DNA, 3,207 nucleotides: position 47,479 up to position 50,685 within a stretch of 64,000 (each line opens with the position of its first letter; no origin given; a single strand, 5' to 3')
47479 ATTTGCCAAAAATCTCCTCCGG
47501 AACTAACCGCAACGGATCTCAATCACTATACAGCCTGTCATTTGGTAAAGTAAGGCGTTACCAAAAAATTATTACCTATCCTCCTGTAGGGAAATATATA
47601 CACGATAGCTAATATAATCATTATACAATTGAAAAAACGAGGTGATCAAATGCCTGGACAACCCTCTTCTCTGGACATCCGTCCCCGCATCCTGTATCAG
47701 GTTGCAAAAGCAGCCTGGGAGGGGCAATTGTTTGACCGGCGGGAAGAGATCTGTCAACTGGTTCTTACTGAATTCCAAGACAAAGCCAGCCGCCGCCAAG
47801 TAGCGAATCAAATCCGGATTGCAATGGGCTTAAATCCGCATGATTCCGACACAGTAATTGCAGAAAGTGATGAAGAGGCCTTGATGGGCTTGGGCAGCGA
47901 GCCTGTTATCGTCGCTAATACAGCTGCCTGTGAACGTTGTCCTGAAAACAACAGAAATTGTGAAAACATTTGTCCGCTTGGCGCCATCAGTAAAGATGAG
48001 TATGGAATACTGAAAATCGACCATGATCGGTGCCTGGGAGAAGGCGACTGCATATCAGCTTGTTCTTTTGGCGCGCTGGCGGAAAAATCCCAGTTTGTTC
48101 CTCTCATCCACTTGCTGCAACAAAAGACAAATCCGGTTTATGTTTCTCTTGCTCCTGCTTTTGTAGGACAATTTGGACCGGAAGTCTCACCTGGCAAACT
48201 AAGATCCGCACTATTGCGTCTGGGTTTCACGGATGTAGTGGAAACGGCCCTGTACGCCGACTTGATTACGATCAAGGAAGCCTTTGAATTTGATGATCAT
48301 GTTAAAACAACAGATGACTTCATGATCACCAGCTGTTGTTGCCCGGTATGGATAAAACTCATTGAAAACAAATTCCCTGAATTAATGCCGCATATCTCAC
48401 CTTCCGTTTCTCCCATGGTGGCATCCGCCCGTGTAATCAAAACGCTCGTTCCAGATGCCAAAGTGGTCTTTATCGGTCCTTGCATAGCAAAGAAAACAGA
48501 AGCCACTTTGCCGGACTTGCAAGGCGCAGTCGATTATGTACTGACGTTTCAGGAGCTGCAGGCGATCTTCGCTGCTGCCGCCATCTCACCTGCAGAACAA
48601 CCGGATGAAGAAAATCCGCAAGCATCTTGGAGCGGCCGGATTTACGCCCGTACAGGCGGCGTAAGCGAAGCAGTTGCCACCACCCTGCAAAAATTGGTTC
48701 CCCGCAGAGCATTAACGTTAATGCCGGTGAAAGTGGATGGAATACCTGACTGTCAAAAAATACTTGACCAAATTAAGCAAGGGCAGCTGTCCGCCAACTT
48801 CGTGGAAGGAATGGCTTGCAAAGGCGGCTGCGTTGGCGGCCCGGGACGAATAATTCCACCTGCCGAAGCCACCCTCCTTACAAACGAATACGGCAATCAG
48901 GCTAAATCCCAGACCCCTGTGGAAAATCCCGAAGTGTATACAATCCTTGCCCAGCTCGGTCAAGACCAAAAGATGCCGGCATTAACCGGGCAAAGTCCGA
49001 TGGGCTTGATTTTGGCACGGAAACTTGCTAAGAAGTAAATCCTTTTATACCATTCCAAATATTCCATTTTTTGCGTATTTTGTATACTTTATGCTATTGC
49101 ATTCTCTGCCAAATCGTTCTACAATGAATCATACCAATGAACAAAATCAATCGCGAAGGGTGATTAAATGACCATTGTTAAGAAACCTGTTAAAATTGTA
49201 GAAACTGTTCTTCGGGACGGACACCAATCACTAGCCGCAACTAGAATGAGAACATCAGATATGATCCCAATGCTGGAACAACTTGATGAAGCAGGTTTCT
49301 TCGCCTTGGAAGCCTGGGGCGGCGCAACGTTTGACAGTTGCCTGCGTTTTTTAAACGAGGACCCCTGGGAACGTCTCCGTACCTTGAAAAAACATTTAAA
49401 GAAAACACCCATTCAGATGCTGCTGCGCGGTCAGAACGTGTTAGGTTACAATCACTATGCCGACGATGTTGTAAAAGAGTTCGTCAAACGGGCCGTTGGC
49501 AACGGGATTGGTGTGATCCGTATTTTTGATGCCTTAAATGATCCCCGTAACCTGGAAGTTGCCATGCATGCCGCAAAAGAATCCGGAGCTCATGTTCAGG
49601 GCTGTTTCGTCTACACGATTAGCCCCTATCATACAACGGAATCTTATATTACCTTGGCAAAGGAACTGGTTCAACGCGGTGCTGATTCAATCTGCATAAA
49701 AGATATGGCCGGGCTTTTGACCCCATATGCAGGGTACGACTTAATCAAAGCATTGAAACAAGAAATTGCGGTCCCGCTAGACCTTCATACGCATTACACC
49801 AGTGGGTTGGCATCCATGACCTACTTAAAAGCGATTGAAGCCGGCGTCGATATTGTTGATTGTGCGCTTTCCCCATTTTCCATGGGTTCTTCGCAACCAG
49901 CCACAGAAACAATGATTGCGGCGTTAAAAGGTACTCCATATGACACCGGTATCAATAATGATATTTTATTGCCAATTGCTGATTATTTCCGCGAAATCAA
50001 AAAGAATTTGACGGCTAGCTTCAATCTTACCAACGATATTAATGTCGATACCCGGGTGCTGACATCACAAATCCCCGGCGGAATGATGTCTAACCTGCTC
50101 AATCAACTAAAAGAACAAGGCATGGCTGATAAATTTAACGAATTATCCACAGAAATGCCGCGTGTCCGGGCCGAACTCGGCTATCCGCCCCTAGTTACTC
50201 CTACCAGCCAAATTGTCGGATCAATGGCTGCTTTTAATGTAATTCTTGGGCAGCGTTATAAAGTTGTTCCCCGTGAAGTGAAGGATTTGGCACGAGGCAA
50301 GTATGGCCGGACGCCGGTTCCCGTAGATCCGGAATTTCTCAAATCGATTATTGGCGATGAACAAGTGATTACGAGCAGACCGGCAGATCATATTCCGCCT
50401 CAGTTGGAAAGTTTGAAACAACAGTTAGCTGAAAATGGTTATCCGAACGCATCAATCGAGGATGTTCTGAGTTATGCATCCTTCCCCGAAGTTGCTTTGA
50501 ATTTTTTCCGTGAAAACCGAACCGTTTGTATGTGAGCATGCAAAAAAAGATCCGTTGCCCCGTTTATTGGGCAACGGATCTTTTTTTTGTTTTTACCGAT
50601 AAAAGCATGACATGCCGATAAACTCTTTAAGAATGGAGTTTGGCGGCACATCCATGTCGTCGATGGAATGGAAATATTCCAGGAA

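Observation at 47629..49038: Small [FeFe]-hydrogenase-like protein with all H-cluster motifs but a non-canonical N-terminal module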

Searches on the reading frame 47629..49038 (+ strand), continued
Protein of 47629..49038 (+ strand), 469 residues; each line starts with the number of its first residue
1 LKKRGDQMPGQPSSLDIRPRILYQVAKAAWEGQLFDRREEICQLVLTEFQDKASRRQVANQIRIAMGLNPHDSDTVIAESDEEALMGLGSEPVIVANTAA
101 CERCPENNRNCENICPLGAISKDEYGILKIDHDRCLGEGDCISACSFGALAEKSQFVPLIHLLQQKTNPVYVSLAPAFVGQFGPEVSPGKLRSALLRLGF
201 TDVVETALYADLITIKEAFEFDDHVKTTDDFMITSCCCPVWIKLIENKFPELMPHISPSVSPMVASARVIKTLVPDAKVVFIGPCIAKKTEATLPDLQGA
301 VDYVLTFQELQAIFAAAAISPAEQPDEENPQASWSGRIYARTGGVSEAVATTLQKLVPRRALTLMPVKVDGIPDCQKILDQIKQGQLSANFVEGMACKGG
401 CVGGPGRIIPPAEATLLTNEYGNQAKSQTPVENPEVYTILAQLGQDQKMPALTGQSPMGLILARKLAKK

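Call 35: find_encoding_contigs(protein=P0051, flank=8000, max_places=1)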
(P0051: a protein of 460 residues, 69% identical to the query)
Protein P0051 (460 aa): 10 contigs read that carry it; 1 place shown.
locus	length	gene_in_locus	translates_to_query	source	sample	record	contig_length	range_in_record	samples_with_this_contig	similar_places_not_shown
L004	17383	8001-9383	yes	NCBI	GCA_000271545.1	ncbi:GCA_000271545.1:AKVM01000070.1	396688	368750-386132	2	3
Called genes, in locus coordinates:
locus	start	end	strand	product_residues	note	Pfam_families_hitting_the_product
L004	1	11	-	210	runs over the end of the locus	PF00730:HhH-GPD, PF00633:HHH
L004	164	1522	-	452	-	PF05167:DUF711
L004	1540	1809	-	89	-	PF13740:ACT_6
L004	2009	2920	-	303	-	PF00890:FAD_binding_2 (weak), PF01134:GIDA (faint), PF01266:DAO (faint), PF03486:HI0933_like (faint), PF07992:Pyr_redox_2, PF12831:FAD_oxidored (weak), PF13738:Pyr_redox_3, PF00070:Pyr_redox (weak), +2 more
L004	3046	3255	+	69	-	PF05979:DUF896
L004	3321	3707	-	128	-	PF07561:DUF1540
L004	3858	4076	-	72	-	-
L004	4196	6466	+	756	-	PF17159:MASE3, PF01590:GAF, PF13185:GAF_2, PF13492:GAF_3, PF00990:GGDEF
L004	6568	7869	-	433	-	PF13520:AA_permease_2, PF00324:AA_permease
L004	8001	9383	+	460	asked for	PF13237:Fer4_10 (faint), PF12838:Fer4_7 (weak), PF25160:LdpA_Fe-S-bd (weak), PF02906:Fe_hyd_lg_C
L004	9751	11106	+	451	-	PF00682:HMGL-like, PF02436:PYC_OADA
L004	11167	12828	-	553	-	PF00485:PRK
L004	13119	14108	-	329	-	PF01384:PHO4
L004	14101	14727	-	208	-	PF01865:PhoU_div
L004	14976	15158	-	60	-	-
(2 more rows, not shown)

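Call 36: find_encoding_contigs(protein=P0113, flank=8000, max_places=1)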
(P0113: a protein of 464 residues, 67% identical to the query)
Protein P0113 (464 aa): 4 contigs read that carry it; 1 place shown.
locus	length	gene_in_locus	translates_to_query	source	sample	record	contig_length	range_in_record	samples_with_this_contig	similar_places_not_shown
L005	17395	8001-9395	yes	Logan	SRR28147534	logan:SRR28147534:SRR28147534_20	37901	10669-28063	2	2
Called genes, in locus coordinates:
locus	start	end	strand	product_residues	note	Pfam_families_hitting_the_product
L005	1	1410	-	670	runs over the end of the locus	PF01751:Toprim, PF01131:Topoisom_bac, PF01396:Zn_ribbon_Top1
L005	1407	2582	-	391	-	PF00270:DEAD, PF04851:ResIII, PF00271:Helicase_C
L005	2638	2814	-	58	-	-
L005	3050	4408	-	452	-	PF05167:DUF711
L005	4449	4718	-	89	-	PF01842:ACT, PF13291:ACT_4 (weak), PF13740:ACT_6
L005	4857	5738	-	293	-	PF00890:FAD_binding_2 (faint), PF07992:Pyr_redox_2, PF13738:Pyr_redox_3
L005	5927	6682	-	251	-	PF21349:RUBY_RBDX, PF23458:DUF7130 (faint), PF21349:RUBY_RBDX, PF01613:Flavin_Reduct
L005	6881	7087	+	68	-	PF05979:DUF896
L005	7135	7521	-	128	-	PF07561:DUF1540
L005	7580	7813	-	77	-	-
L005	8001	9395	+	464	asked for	PF02906:Fe_hyd_lg_C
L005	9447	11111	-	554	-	PF00485:PRK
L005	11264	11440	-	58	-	-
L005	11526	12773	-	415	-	PF00155:Aminotran_1_2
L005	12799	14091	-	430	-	PF01336:tRNA_anti-codon, PF00152:tRNA-synt_2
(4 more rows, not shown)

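Call 37: find_encoding_contigs(protein=P0022, flank=8000, max_places=1)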
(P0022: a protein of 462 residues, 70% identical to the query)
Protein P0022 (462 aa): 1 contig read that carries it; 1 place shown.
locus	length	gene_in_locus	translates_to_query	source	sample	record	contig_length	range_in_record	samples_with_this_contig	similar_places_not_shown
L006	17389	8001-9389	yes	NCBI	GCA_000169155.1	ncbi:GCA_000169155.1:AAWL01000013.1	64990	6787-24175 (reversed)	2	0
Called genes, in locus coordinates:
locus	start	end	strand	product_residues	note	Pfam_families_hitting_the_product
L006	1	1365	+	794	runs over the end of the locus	PF17159:MASE3, PF01590:GAF, PF13185:GAF_2, PF13492:GAF_3, PF00990:GGDEF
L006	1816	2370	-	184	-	PF00857:Isochorismatase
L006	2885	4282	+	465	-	PF02447:GntP_permease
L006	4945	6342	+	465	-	PF02447:GntP_permease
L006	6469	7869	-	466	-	PF13520:AA_permease_2, PF00324:AA_permease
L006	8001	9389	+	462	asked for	PF12837:Fer4_6 (faint), PF12838:Fer4_7 (weak), PF13237:Fer4_10 (weak), PF25160:LdpA_Fe-S-bd (weak), PF00037:Fer4 (weak), PF02906:Fe_hyd_lg_C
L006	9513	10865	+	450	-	PF00682:HMGL-like, PF02436:PYC_OADA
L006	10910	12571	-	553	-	PF00485:PRK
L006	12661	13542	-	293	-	PF00892:EamA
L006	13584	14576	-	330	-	PF01384:PHO4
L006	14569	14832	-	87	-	-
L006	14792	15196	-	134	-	PF01865:PhoU_div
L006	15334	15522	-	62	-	-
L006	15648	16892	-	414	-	PF00155:Aminotran_1_2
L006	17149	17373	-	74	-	PF00269:SASP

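Call 38: predict_structure(alignment_id=A2)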
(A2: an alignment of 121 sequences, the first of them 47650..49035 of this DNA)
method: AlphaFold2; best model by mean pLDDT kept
length: 462 residues; sequences in the alignment: 121
mean_pLDDT: 84.1   pTM: 0.87
mean pLDDT of the five models: 84.1, 78.9, 78.2, 77.8, 77.2
residues with pLDDT >= 90: 227; 70-90: 166; 50-70: 54; < 50: 15
segments of 3 or more residues with pLDDT < 50: 1-8
pLDDT, mean of each block of 10 residues (from residue 1): 39 87 88 82 74 83 80 71 69 65 58 70 65 50 74 90 95 95 98 96 95 93 85 79 90 94 95 91 85 92 95 97 94 94 94 93 86 93 89 86 94 95 95 80 76 84 41
secondary structure, 60 per line:
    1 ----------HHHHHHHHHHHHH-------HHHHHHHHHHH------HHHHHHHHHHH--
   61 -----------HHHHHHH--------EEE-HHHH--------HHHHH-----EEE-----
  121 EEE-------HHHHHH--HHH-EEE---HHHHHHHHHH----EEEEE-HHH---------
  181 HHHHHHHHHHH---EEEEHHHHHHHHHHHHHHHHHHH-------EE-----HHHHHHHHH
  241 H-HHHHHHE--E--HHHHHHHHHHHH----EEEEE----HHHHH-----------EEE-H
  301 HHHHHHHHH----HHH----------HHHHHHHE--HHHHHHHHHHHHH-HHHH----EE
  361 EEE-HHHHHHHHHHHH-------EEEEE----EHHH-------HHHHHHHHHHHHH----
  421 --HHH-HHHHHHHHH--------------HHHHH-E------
elements in order: H11-23 H31-41 H48-58 H72-78 E87-89 H91-94 H103-107 E113-115 E121-123 H131-136 E143-145 H149-158 E163-167 H181-191 E195-198 H199-217 H232-241 H243-248 H255-266 E271-275 H280-284 E296-298 H300-309 H327-333 H337-349 H351-354 E359-363 H365-376 E384-388 H404-416 H427-435 H450-454

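Call 44: find_homologous_proteins(query=P0121, max_evalue=1e-20)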
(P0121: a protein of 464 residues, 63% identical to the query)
Query P0121 (464 aa): 4123 proteins with E <= 1e-20 among 8000 candidates; the best 120 are listed.
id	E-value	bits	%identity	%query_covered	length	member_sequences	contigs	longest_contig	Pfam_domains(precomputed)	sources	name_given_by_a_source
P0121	0.0e+0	1044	100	100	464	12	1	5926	PF02906.20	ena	-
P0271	5.6e-280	947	88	100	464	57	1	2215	PF02906.20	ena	-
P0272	2.2e-276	935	89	100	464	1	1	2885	PF02906.20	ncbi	-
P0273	1.6e-274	929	89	98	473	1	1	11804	PF02906.20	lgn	-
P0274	6.5e-270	913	87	100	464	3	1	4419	PF02906.20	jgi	jgi:iron only hydrogenase large subunit-like protein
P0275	1.8e-269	912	86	99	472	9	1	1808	PF02906.20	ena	-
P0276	3.0e-268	908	86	98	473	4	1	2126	PF02906.20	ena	-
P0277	6.4e-268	907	86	99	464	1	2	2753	PF02906.20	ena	-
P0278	4.4e-267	904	85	100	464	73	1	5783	PF02906.20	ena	-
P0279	1.3e-257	873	82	100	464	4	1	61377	PF02906.20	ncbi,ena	-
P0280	1.2e-255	866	81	100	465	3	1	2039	PF02906.20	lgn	-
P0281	8.0e-254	860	83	99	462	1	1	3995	PF02906.20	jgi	jgi:iron only hydrogenase large subunit-like protein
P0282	1.3e-253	860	82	99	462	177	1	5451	PF02906.20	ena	-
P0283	1.5e-253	859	83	99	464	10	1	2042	PF02906.20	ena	-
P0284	2.8e-253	859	81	99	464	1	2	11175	PF02906.20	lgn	-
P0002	5.6e-192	656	64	98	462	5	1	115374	PF02906.20,PF25160.2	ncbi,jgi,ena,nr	ncbi:MAG: iron hydrogenase 1 [Firmicutes bacterium]|nr:iron hydrogenase 1 [Bacillota bacterium]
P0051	5.4e-180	617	60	97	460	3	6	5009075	PF02906.20,PF12838.13,PF25160.2,PF13237.12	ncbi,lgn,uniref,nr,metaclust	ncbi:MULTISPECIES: [Fe-Fe] hydrogenase large subunit C-terminal domain-containing protein [Pelosinus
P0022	9.7e-180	616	59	100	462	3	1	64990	PF02906.20,PF12837.13,PF00037.33,PF12838.13,PF25160.2,PF13237.12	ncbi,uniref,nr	ncbi:hydrogenase large subunit domain protein [Thermosinus carboxydivorans Nor1]|uniref:Hydrogenase 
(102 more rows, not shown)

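Call 46: find_encoding_contigs(protein=P0279, flank=8000, max_places=2)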
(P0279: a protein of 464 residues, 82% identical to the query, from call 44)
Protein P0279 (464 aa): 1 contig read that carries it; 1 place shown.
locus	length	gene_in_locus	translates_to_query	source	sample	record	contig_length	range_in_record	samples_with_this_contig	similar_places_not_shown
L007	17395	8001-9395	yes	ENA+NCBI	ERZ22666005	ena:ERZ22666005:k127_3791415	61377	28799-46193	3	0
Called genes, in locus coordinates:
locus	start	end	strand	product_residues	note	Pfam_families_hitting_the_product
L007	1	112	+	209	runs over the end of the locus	PF01865:PhoU_div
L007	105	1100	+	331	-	PF01384:PHO4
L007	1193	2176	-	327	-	PF00768:Peptidase_S11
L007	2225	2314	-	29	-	-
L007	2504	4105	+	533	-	PF00496:SBP_bac_5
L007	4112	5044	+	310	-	PF19300:BPD_transp_1_N, PF00528:BPD_transp_1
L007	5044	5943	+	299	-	PF12911:OppC_N, PF00528:BPD_transp_1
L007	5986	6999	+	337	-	PF00005:ABC_tran, PF13304:AAA_21 (weak), PF08352:oligo_HPY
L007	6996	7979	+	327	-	PF00005:ABC_tran, PF08352:oligo_HPY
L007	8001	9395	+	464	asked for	PF02906:Fe_hyd_lg_C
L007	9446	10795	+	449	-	PF00682:HMGL-like, PF02436:PYC_OADA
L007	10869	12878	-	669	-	PF04879:Molybdop_Fe4S4, PF00384:Molybdopterin, PF01568:Molydop_binding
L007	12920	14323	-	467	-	PF01565:FAD_binding_4, PF02913:FAD-oxidase_C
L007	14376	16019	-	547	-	PF00485:PRK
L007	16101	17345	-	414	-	PF00155:Aminotran_1_2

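Call 48: fold_search(model_id=the predicted structure, library=pdb)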
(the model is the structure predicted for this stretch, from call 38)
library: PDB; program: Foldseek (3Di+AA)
matches with E <= 10: 999; with E <= 0.001: 73
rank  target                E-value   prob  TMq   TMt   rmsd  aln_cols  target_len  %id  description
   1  8zqd_A                4.3e-24  1.00  0.69  0.52  10.9       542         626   24  Anaerobically isolated active [FeFe]-hydrogenase CbA5H (released 2025-01-01)
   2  9f46_B                1.5e-23  1.00  0.72  0.54  10.6       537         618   24  crystal structure of apo-[FeFe]-hydrogenase CbA5H from Clostridium beijerinckii (released 2024-12-18)
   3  8a6t_A                8.1e-23  1.00  0.67  0.55   9.2       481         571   24  Cryo-EM structure of the electron bifurcating Fe-Fe hydrogenase HydABC complex from Thermoanaerobacter kivui in the re (released 2023-02-15)
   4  9f46_A                1.2e-22  1.00  0.70  0.53  10.8       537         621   24  crystal structure of apo-[FeFe]-hydrogenase CbA5H from Clostridium beijerinckii (released 2024-12-18)
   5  6gly_B                3.4e-22  1.00  0.67  0.55   8.9       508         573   22  [FeFe]-hydrogenase CpI from Clostridium pasteurianum, variant C299A (released 2018-11-07)
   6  9gbu_B                1.4e-21  1.00  0.68  0.66   4.0       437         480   24  Desulfovibrio desulfuricans [FeFe]-hydrogenase variant with both subunits linked by a 13 amino acid linker peptide der (released 2025-08-13)
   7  6nac                  1.7e-21  1.00  0.68  0.56   7.9       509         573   23  Crystal structure of [FeFe]-hydrogenase I (CpI) solved with single pulse free electron laser data (released 2019-12-11)
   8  5la3_B                1.7e-21  1.00  0.67  0.54   9.0       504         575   22  [FeFe]-hydrogenase CpI from Clostridium pasteurianum, variant E279A (released 2017-06-21)
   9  6gm8_B                2.1e-21  1.00  0.67  0.55   8.9       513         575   23  [FeFe]-hydrogenase CpI from Clostridium pasteurianum, variant E282Q (released 2018-11-07)
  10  1feh                  2.2e-21  1.00  0.67  0.55   8.8       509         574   22  FE-ONLY HYDROGENASE FROM CLOSTRIDIUM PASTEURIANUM (released 1999-01-13)
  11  8cjy_B                2.3e-21  1.00  0.66  0.54   8.9       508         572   22  [FeFe]-hydrogenase CpI from Clostridium pasteurianum, variant S357T (released 2023-10-25)
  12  8aj6_A                2.5e-21  1.00  0.66  0.53   8.9       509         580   22  cyanide-bound [FeFe]-hydrogenase I from Clostridium pasteurianum (CpI) (released 2022-12-14)
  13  6yf4_B                2.6e-21  1.00  0.69  0.56   7.9       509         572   22  [FeFe]-hydrogenase I from Clostridium pasteurianum (CpI), variant E279D (released 2020-09-02)
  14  6gm0_B                2.6e-21  1.00  0.66  0.54   8.9       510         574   22  [FeFe]-hydrogenase CpI from Clostridium pasteurianum, variant E279Q (released 2018-11-07)
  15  6gm2_A                3.0e-21  1.00  0.67  0.55   9.0       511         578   22  [FeFe]-hydrogenase CpI from Clostridium pasteurianum, variant E282D (released 2018-11-07)
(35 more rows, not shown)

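Call 52: find_related_loci(query=window:47650-49035:+, collection=genome_contigs, flank=4000)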
Query window:47650-49035:+ (462 aa) in genome_contigs; peptide patterns used: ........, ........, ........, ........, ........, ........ (x = any residue, [..] = any of these).
77 stretches matched a pattern; 5 encode a relative of the query (tblastn E <= 1e-3); 5 distinct loci.
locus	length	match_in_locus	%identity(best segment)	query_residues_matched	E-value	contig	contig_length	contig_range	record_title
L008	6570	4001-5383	70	1-459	0e+0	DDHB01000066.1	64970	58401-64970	MAG TPA_asm: Sporomusaceae bacterium UBA1887 UBA1887_contig_957, whole genome shotgun sequence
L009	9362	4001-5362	66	6-459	0e+0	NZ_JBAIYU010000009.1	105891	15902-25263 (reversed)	Dendrosporobacter sp. 1207_IL3150 NODE_16_length_105891_cov_39.821773, whole genome shotgun sequence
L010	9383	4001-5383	70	1-461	0e+0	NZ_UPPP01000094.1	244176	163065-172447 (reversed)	Lucifera butyrica isolate LUCI, whole genome shotgun sequence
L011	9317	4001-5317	61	4-461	0e+0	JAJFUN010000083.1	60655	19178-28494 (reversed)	MAG: Pelosinus sp. isolate bin.460 k141_2468783, whole genome shotgun sequence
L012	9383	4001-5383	67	1-461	0e+0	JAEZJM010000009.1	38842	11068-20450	MAG: Bacillota bacterium isolate OH_CDB_237 k127_1320867, whole genome shotgun sequence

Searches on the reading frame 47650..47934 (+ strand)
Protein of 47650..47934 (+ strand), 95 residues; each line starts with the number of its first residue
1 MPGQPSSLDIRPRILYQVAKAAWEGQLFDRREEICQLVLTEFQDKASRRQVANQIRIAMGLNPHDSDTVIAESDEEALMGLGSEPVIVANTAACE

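Call 67: search_solved_structures(query=window:47650-47934:+, max_evalue=10)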
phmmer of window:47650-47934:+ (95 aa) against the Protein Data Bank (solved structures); distinct sequences matched with E-value up to 10: 0.

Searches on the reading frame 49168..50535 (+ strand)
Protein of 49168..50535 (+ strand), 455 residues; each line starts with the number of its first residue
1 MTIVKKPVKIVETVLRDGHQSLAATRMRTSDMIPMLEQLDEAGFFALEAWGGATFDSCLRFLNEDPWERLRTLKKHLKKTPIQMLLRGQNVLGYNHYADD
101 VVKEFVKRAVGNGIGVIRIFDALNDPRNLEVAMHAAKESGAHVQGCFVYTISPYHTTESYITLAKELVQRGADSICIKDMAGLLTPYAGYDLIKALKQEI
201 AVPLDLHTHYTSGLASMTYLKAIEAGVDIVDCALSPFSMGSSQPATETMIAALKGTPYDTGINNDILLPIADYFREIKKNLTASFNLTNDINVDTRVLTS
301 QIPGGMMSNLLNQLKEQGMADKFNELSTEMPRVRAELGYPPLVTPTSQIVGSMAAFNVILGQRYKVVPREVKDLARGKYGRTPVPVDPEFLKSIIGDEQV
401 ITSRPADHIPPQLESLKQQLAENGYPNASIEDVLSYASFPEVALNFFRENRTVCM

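Call 24: search_protein_families(library=ncbifam, proteins=[window:49168-50535:+], max_evalue=0.00001)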
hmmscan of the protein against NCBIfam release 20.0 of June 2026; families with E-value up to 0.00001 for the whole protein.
window:49168-50535:+ (455 aa): 22 families
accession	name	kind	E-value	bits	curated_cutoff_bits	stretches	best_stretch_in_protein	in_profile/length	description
NF006761.0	PRK09282.1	domain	4.5e-215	715.6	402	1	6-451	2-442/591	pyruvate carboxylase subunit B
NF008985.0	PRK12331.1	equivalog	5.5e-213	707.8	718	1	7-450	3-444/465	oxaloacetate decarboxylase subunit alpha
TIGR01108.1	oadA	equivalog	1.2e-205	684.4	756.5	1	10-450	1-440/582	sodium-extruding oxaloacetate decarboxylase subunit alpha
NF010644.0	PRK14041.1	equivalog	1.7e-186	620.4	734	1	8-450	3-440/467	pyruvate carboxylase subunit B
NF010643.0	PRK14040.1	subfamily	8.2e-179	595.9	892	1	4-449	3-452/595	oxaloacetate decarboxylase subunit alpha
NF009231.0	PRK12581.1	equivalog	1.7e-161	537.9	954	1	5-447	10-450/468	oxaloacetate decarboxylase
NF008984.0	PRK12330.1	equivalog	3.4e-161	537.4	827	1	5-450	3-449/500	methylmalonyl-CoA carboxytransferase subunit 5S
NF010645.0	PRK14042.1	equivalog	1.1e-150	503.2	1182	1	10-449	6-440/596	pyruvate carboxylase subunit B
NF009554.0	PRK12999.1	equivalog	7.4e-119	398.3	965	1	6-450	532-992/1147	pyruvate carboxylase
TIGR01235.1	pyruv_carbox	equivalog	1.5e-105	353.9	1114.45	1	6-449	529-988/1143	pyruvate carboxylase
NF006049.0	PRK08195.1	subfamily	2.4e-19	69.6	229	1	5-274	5-266/344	4-hyroxy-2-oxovalerate/4-hydroxy-2-oxopentanoic acid aldolase,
TIGR03217.1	4OH_2_O_val_ald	equivalog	6.2e-19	68.4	286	1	7-273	2-260/334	4-hydroxy-2-oxovalerate aldolase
NF002085.0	PRK00915.1-2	subfamily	7.3e-15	54.7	517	1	161-238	157-234/504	2-isopropylmalate synthase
TIGR02090.1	LEU1_arch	subfamily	1.8e-14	53.7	484.75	1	156-270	139-254/363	isopropylmalate/citramalate/homocitrate synthases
NF004283.0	PRK05692.1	subfamily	5.8e-14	51.9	246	1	129-284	124-290/300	hydroxymethylglutaryl-CoA lyase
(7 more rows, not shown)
